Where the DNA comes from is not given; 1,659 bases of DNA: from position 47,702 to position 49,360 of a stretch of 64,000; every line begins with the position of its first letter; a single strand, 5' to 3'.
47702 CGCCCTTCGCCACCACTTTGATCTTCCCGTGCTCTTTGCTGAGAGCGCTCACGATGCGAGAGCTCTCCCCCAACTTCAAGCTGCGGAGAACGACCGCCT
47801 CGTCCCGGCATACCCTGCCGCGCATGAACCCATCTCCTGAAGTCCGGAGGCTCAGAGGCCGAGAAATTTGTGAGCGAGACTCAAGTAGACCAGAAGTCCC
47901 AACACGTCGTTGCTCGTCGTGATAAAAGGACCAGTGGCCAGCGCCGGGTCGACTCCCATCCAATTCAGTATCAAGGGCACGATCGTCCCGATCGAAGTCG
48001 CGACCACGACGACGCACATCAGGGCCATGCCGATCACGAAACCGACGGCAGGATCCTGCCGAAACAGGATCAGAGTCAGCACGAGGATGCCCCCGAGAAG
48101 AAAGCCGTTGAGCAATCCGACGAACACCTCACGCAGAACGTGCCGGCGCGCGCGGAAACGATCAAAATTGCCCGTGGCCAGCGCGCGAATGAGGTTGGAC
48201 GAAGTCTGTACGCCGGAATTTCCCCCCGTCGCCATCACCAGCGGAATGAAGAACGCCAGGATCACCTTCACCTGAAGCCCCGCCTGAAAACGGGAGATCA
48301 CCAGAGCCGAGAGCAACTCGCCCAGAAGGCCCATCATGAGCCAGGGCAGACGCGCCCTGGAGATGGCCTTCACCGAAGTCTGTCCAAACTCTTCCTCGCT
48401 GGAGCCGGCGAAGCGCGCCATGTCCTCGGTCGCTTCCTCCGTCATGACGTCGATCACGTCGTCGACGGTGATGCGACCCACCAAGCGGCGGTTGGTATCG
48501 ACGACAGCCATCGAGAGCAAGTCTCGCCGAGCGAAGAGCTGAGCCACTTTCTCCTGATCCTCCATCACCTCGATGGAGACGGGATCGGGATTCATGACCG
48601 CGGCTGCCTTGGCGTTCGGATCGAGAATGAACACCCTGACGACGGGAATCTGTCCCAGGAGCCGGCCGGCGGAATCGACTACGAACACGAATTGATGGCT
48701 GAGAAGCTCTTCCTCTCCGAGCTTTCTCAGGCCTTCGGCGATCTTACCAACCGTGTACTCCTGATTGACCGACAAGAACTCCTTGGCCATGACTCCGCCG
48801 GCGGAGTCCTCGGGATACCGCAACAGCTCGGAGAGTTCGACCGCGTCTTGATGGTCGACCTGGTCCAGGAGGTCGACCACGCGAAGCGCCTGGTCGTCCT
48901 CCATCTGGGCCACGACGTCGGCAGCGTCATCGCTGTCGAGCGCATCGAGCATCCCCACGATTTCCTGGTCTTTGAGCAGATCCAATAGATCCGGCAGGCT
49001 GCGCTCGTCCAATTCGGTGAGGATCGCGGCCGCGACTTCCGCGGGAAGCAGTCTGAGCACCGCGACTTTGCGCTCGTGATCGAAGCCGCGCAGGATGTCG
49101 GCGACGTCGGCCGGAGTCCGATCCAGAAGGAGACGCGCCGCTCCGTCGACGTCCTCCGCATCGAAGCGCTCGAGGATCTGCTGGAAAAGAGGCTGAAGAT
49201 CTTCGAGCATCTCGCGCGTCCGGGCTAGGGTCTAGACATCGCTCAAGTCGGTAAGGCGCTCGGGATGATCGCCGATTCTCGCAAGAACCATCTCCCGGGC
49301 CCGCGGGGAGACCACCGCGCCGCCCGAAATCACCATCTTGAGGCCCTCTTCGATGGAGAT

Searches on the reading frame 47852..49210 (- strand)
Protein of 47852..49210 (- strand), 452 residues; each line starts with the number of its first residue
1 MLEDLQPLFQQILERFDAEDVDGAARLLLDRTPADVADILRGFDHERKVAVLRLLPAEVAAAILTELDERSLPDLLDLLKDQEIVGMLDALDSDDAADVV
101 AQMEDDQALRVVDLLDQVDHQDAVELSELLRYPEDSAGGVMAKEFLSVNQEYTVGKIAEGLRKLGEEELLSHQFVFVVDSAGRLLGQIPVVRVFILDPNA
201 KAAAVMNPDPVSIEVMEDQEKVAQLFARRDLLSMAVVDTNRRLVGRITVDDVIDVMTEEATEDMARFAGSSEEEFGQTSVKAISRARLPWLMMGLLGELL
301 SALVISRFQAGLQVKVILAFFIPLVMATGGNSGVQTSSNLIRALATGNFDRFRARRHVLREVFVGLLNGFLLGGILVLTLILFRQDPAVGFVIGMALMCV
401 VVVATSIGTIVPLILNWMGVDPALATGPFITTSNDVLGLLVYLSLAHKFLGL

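Call 60: search_protein_families(library=pfam, proteins=[window:47852-49210:-], max_evalue=0.0001)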
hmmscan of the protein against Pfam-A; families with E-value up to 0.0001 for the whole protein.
window:47852-49210:- (452 aa): 3 families
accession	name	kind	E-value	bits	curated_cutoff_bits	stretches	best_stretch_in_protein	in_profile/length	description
PF01769.21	MgtE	-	1.5e-33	116.2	27.6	1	322-444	1-124/125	Divalent cation transporter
PF03448.22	MgtE_N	-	2.5e-18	66.9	25.9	1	33-135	3-102/102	MgtE intracellular N domain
PF00571.33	CBS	-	5.3e-12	46.3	24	1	203-256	2-55/57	CBS domain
